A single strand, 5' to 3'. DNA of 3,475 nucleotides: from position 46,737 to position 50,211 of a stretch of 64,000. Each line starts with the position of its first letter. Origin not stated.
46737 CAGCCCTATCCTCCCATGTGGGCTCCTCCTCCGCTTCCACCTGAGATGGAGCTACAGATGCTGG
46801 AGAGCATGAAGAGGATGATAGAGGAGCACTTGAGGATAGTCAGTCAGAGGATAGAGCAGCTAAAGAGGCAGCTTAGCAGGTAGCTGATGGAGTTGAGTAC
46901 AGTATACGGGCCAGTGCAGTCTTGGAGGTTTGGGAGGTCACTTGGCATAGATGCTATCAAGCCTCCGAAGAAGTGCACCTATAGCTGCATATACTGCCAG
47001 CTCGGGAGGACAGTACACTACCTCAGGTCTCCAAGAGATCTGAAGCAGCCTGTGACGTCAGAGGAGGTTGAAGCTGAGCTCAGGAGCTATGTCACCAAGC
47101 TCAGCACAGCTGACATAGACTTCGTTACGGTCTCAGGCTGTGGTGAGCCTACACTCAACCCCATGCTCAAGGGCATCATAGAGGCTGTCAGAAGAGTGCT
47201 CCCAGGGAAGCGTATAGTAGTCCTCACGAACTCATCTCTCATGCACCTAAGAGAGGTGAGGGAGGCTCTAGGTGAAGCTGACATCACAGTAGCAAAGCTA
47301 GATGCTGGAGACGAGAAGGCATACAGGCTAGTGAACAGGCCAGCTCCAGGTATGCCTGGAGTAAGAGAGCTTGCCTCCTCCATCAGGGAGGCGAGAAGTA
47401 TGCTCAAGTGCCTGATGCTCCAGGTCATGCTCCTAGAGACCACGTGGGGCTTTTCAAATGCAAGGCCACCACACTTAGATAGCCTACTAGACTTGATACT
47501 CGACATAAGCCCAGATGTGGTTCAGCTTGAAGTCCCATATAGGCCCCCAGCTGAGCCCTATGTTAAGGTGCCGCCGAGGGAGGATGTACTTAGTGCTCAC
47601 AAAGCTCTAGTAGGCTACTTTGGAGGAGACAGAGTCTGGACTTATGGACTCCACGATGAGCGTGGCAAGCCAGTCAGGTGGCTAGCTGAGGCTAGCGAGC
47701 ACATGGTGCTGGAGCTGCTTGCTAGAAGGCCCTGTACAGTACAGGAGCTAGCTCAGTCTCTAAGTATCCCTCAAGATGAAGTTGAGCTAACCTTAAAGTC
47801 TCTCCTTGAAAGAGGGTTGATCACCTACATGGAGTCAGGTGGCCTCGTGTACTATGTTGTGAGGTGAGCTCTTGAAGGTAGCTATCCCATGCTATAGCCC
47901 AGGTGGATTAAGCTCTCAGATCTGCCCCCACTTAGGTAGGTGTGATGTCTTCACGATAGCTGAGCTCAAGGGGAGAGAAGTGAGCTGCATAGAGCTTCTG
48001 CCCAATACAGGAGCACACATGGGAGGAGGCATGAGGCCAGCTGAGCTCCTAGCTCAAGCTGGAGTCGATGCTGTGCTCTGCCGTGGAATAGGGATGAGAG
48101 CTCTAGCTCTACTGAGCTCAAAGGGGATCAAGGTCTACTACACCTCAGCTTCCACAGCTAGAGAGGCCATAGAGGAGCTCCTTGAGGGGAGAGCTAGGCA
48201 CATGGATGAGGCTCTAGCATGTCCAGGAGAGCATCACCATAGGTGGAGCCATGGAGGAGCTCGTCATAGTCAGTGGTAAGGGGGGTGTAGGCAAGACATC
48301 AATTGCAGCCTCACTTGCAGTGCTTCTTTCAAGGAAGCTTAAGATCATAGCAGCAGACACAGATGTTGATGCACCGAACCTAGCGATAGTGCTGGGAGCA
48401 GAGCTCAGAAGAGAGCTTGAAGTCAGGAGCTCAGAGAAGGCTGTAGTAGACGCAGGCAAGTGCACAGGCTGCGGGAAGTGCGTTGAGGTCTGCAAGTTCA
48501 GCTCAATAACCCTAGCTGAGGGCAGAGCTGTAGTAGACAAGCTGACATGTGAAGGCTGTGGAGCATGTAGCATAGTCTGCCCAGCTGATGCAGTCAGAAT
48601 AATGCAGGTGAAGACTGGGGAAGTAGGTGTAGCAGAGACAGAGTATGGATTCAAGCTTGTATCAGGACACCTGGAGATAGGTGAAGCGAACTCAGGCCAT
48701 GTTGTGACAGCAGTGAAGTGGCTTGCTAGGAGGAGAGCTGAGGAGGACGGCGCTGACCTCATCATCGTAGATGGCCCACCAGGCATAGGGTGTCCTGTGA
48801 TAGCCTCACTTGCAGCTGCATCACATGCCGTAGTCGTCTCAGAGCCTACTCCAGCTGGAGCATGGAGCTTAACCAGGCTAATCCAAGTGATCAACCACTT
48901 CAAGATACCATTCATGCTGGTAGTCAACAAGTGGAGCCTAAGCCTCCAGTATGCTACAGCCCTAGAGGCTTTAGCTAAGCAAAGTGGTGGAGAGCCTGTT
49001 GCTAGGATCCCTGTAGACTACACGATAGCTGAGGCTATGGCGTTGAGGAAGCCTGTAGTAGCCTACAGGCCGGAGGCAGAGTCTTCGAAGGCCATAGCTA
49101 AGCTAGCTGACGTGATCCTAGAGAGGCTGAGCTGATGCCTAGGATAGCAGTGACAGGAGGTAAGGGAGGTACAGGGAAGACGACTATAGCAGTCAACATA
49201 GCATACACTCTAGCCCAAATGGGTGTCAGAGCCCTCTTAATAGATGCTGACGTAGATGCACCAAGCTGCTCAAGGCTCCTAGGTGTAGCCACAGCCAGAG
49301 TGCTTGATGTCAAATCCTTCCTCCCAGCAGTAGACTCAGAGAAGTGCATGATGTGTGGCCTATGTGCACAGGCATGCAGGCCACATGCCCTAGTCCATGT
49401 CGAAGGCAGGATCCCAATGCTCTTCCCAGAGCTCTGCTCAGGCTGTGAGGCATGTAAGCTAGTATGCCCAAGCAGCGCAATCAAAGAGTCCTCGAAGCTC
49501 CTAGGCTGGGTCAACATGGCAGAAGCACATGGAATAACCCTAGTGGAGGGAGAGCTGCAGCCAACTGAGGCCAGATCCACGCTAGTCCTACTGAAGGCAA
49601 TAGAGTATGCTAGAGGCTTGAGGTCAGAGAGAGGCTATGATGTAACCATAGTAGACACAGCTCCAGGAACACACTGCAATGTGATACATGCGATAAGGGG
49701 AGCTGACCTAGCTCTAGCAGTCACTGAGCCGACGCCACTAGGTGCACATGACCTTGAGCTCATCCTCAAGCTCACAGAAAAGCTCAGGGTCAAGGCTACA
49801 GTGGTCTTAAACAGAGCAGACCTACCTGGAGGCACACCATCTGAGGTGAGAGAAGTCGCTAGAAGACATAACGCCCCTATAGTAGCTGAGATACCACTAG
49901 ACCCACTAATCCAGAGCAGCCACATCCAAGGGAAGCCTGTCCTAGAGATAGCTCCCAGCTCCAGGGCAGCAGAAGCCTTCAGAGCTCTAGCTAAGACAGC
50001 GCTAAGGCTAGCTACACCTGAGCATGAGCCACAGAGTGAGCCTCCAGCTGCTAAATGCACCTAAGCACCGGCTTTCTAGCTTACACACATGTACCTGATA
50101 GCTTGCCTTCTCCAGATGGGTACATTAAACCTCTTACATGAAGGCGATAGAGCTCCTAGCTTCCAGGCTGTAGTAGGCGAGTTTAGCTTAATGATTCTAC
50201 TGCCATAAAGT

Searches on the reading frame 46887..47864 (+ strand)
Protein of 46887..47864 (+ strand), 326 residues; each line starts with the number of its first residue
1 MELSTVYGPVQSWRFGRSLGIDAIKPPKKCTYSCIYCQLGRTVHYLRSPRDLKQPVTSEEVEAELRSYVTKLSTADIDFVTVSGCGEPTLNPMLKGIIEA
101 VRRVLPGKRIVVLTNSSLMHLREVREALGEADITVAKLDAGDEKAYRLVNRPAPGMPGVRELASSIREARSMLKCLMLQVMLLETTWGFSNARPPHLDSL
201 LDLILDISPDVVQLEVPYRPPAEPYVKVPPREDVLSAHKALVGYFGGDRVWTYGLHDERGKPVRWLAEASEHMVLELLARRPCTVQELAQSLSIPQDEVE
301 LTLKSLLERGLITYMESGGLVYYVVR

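Call 4: search_protein_families(library=pfam, proteins=[window:46887-47864:+], max_evalue=1)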
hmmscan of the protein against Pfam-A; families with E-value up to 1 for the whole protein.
window:46887-47864:+ (326 aa): 23 families
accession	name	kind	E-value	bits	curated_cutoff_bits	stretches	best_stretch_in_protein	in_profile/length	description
PF04055.27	Radical_SAM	-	9.7e-10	39.3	29.5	1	27-170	4-137/166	Radical SAM superfamily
PF12802.13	MarR_2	-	1.1e-06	29.2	27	1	270-314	6-52/61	MarR family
PF01978.25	TrmB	-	1.6e-05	25.1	25.6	1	276-325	16-65/68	Sugar-specific transcriptional regulator TrmB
PF12840.13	HTH_20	-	2.5e-05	24.6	27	1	274-313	9-49/51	Helix-turn-helix domain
PF01022.26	HTH_5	-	0.00043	20.5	22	1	274-314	7-47/47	Bacterial regulatory protein, arsR family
PF13353.11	Fer4_12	-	0.00095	19.9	22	1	29-135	14-113/137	4Fe-4S single cluster domain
PF24409.1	wHTH-PRTase_assc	-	0.0011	19.5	27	1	273-313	2-42/83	wHTH-PRTase associated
PF08221.17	HTH_9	-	0.0013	19.2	23.4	1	274-316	19-61/62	RNA polymerase III subunit RPC82 helix-turn-helix domain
PF21476.4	PF0610-like_N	-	0.007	17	33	1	276-300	8-32/50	PF0610-like, N-terminal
PF25213.1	HVO_A0261_N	-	0.015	15.6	35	1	273-313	15-55/86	HVO_A0261 N-terminal domain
PF24270.1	HTH_Cmi2_C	-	0.021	15.5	27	1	274-315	80-121/125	Cmi2, C-terminal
PF05331.17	DUF742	-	0.024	14.9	27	1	269-314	42-87/114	Protein of unknown function (DUF742)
PF02082.26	Rrf2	-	0.041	14.5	30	1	272-313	10-54/132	Iron-dependent Transcriptional regulator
PF01047.28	MarR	-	0.047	14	24.6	1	271-313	5-48/59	MarR family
PF14394.12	DUF4423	-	0.055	13.7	30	1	284-319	38-73/165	Domain of unknown function (DUF4423)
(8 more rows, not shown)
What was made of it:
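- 46887..47867 (+): Radical SAM protein with a C-terminal winged helix domain. Pfam (call 4).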

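Call 33: search_protein_families(library=ncbifam, proteins=[window:46887-47864:+], max_evalue=0.01)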
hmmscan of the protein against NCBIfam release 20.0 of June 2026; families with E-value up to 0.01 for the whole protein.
window:46887-47864:+ (326 aa): 13 families
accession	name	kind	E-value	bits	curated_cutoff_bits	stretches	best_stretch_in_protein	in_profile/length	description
NF033788.1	HTH_metalloreg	subfamily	4.7e-07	29.5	55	1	265-325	7-68/77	metalloregulator ArsR/SmtB family transcription factor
TIGR04038.1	tatD_link_rSAM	subfamily_domain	1.9e-06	27.8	129.7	1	28-181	16-165/192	TatD family nuclease-associated radical SAM protein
TIGR02668.1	moaA_archaeal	equivalog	5.4e-06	25.6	325.25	1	14-184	4-159/303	GTP 3',8-cyclase MoaA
TIGR04100.1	rSAM_pair_X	hypoth_equivalog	2.1e-05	24.2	262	1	28-181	16-169/197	TIGR04100 family radical SAM protein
NF038283.1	viperin_w_prok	equivalog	6.3e-05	22.3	180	1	28-168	10-146/281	viperin family antiviral radical SAM protein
TIGR02666.1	moaA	equivalog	8.6e-05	21.7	284.05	1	28-149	18-133/336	GTP 3',8-cyclase MoaA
TIGR04317.1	W_rSAM_matur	equivalog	0.00012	21.4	380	1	27-147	11-119/349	tungsten cofactor oxidoreductase radical SAM maturase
NF001199.0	PRK00164.2-1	equivalog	0.00029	20.1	231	1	15-183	7-160/308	GTP 3',8-cyclase MoaA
TIGR02495.1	NrdG2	equivalog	0.00094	18.6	131.15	1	30-117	26-100/193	anaerobic ribonucleoside-triphosphate reductase activating protein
TIGR03365.1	Bsubt_queE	equivalog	0.0033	17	206.1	1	30-103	32-98/238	7-carboxy-7-deazaguanine synthase QueE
TIGR03972.1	rSAM_TYW1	equivalog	0.0057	15.8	317.95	0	79-153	121-191/297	4-demethylwyosine synthase TYW1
NF040939.2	trans_reg_lrs14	equivalog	0.0076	16.3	90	0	273-313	26-67/103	Lrs14 family HTH-type transcriptional regulator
TIGR03977.1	rSAM_pair_HxsC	equivalog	0.0091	14.9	267.9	0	63-129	56-121/292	His-Xaa-Ser system radical SAM maturase HxsC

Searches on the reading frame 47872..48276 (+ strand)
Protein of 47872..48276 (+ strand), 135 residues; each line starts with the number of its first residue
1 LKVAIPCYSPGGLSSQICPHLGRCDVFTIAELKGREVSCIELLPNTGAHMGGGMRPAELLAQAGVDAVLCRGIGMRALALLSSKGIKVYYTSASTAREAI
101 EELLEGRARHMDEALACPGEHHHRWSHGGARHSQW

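Call 4: search_protein_families(library=pfam, proteins=[window:47872-48276:+], max_evalue=1)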
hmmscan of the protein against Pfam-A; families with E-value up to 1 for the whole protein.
window:47872-48276:+ (135 aa): 3 families
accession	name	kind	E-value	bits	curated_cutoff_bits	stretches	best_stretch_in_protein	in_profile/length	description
PF02579.22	Nitro_FeMo-Co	-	2.9e-22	79.2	26.3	1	14-104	2-93/94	Dinitrogenase iron-molybdenum cofactor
PF08973.16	TM1506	-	0.24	11.5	27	1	57-92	58-93/130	Domain of unknown function (DUF1893)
PF25465.1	Beta-prop_At4g14310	-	0.28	10.7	27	1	31-91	89-149/285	At4g14310 8-bladed propeller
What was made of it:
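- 47872..48279 (+): Second NifX-like single-domain protein. Pfam PF02579 scores 79.2 bits (call 4).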

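Call 33: search_protein_families(library=ncbifam, proteins=[window:47872-48276:+], max_evalue=0.01)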
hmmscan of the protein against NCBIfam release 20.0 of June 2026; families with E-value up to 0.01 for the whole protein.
window:47872-48276:+ (135 aa): 1 family
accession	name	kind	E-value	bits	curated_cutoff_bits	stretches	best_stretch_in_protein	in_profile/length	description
NF041136.1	MrpORP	equivalog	1.7e-10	40.8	450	1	1-106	265-363/365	iron-sulfur cluster carrier protein MrpORP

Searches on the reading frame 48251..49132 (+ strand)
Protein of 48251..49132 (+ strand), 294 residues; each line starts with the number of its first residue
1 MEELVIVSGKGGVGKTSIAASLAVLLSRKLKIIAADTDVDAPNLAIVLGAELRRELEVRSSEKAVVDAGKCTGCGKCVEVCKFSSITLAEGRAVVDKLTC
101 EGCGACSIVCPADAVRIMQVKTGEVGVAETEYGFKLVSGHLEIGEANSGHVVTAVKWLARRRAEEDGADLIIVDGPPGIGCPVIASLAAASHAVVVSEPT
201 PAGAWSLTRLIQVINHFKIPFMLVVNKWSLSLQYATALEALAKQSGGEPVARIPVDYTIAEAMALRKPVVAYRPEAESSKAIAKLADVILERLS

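Call 4: search_protein_families(library=pfam, proteins=[window:48251-49132:+], max_evalue=1)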
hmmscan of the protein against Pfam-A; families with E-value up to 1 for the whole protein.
window:48251-49132:+ (294 aa): 36 families (the best 25 are shown)
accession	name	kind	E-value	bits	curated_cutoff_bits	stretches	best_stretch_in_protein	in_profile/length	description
PF10609.15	ParA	-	4.4e-17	62.8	27.1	2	4-54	6-57/246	NUBPL iron-transfer P-loop NTPase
PF01656.29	CbiA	-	6e-16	59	25.4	1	4-268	1-124/125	CobQ/CobB/MinD/ParA nucleotide binding domain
PF00037.32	Fer4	-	1.9e-12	46.9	21.1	2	65-86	2-23/24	4Fe-4S binding domain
PF12838.12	Fer4_7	-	3.3e-11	43.9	27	3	70-114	1-52/52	4Fe-4S dicluster domain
PF12837.12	Fer4_6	-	2e-10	40.5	25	2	64-83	2-21/24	4Fe-4S binding domain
PF13237.11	Fer4_10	-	4.6e-10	39.7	25.5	2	94-122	3-34/53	4Fe-4S dicluster domain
PF13614.12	AAA_31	-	1.2e-09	38.8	27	2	4-50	4-50/177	AAA domain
PF12797.12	Fer4_2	-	1.6e-09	37.5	24.5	2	64-82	3-21/22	4Fe-4S binding domain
PF06564.18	CBP_BcsQ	-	3.7e-09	36.9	21.3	1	139-287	85-231/234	Cellulose biosynthesis protein BcsQ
PF14697.11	Fer4_21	-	3.3e-08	34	35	1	64-116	1-58/59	4Fe-4S dicluster domain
PF02374.21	ArsA_ATPase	-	3.4e-07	30.2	24.3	1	4-51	3-50/305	Anion-transporting ATPase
PF13484.11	Fer4_16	-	6.1e-07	30.6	30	2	61-82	43-64/66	4Fe-4S double cluster binding domain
PF13187.11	Fer4_9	-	1.8e-06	28.3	27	1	70-114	1-51/52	4Fe-4S dicluster domain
PF25160.1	LdpA_Fe-S-bd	-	2.7e-06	27.5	27.6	2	65-87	22-44/49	LdpA Fe-S cluster-binding domain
PF12798.12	Fer4_3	-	3.2e-05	24.9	27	2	71-83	1-13/15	4Fe-4S binding domain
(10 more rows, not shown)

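Call 33: search_protein_families(library=ncbifam, proteins=[window:48251-49132:+], max_evalue=0.01)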
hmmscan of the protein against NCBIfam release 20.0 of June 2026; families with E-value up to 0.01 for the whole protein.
window:48251-49132:+ (294 aa): 92 families (the best 25 are shown)
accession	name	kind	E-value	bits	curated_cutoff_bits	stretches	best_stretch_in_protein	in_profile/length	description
TIGR01969.1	minD_arch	subfamily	2.3e-21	76.1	201.75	2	166-289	107-230/251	cell division ATPase MinD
TIGR03371.1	cellulose_yhjQ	equivalog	1.6e-19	70.4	157.85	2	139-291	85-243/246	cellulose biosynthesis protein BcsQ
NF041136.1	MrpORP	equivalog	1.4e-15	57.4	450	2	3-54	7-59/365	iron-sulfur cluster carrier protein MrpORP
NF040770.1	hetero_SS_HdrA2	exception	1.4e-14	53.2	1100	1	62-121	570-629/777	CoB-CoM heterodisulfide reductase HdrA2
TIGR01968.1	minD_bact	equivalog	2.4e-14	53.3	212.9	2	4-53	4-54/261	septum site-determining protein MinD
NF041546.1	ParA_partition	equivalog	1.3e-12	47.7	180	2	154-287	61-202/203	ParA family partition ATPase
NF038196.1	ferrodoxin_EFR1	subfamily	1.7e-12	48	75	1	59-119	175-233/242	EFR1 family ferrodoxin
NF041891.1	hdrA_Methbact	equivalog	2.7e-12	45.7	1300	1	62-119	565-622/762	ferredoxin:CoB-CoM heterodisulfide reductase subunit HdrA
NF041778.1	hetero_SS_HdrA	equivalog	2.4e-11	42.2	1400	1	59-124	577-642/771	ferredoxin:CoB-CoM heterodisulfide reductase subunit HdrA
TIGR02700.1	flavo_MJ0208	hypoth_equivalog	6.4e-11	42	251.35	1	59-116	138-195/234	dihydromethanopterin reductase (acceptor)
NF005503.0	PRK07118.1-2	equivalog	5.5e-10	39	252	1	70-152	139-221/292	RnfABCDGE type electron transport complex subunit B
NF040864.1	HgcB_ferredoxin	equivalog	8.9e-10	38.3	99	1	66-128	11-70/93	mercury methylation ferredoxin HgcB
TIGR03294.1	FrhG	equivalog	9.8e-10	38.5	245.5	1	64-113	169-218/228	coenzyme F420 hydrogenase subunit gamma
NF043069.1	T4HPD_activ_SAM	equivalog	4.4e-09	36.1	425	1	64-118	46-100/299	trans-4-hydroxy-L-proline dehydratase activase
NF045874.1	Vhu_polyferre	exception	4.4e-09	35.6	600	1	55-117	114-176/381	F420-non-reducing hydrogenase associated-polyferredoxin VhuB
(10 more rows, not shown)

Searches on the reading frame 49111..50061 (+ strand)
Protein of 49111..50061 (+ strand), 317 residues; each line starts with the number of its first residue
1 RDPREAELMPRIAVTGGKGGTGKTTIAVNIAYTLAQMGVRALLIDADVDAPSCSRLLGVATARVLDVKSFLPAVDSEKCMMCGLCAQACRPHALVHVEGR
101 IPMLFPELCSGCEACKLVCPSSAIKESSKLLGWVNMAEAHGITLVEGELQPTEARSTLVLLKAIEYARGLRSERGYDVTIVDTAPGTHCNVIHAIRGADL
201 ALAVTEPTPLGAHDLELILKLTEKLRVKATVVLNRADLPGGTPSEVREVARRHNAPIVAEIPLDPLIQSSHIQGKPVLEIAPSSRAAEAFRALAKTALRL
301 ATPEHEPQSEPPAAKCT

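Call 33: search_protein_families(library=ncbifam, proteins=[window:49111-50061:+], max_evalue=0.01)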
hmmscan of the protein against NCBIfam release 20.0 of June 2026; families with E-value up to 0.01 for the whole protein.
window:49111-50061:+ (317 aa): 91 families (the best 25 are shown)
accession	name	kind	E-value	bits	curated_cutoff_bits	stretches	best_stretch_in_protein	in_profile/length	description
NF041546.1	ParA_partition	equivalog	6.5e-23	81.3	180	2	172-295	73-202/203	ParA family partition ATPase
TIGR01969.1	minD_arch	subfamily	2.6e-22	79.2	201.75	2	176-305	109-238/251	cell division ATPase MinD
NF041136.1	MrpORP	equivalog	3.3e-20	72.7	450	2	11-73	7-70/365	iron-sulfur cluster carrier protein MrpORP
TIGR01968.1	minD_bact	equivalog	4.2e-17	62.3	212.9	2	12-61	4-53/261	septum site-determining protein MinD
TIGR03371.1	cellulose_yhjQ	equivalog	1.1e-15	57.8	157.85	2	9-48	1-40/246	cellulose biosynthesis protein BcsQ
NF033200.1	F430_CfbC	exception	1.4e-13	50.8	402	2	229-298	171-239/260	Ni-sirohydrochlorin a,c-diamide reductive cyclase ATP-dependent reductase subunit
NF008669.0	PRK11670.1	equivalog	9.4e-13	47.8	348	1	12-63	110-161/369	iron-sulfur cluster carrier protein ApbC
TIGR01287.1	nifH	equivalog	1.6e-12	47.3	394.35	2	246-297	193-244/275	nitrogenase iron protein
NF009701.0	PRK13230.1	subfamily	1.1e-11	44.3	350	2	245-297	205-257/291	nitrogenase reductase-like protein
NF047398.1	AAA_KGGVGR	domain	5e-10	40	90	1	9-60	2-53/190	KGGVGR-motif variant AAA ATPase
TIGR01007.1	eps_fam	subfamily_domain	7.6e-10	38.7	108.05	1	9-55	17-63/204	polysaccharide biosynthesis tyrosine autokinase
TIGR03018.1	pepcterm_TyrKin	hypoth_equivalog_domain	1.7e-09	37.3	230.65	1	9-63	35-90/207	XrtA-associated tyrosine autokinase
TIGR02700.1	flavo_MJ0208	hypoth_equivalog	3e-09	36.5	251.35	1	73-130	144-200/234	dihydromethanopterin reductase (acceptor)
NF009702.0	PRK13231.1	equivalog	6.4e-09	35.4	427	2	245-298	186-239/264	nitrogenase reductase-like protein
TIGR02179.1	PorD_KorD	subfamily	1.5e-08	34.6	60.05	1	68-126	16-74/78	2-oxoacid:acceptor oxidoreductase, delta subunit, pyruvate/2-ketoisovalerate family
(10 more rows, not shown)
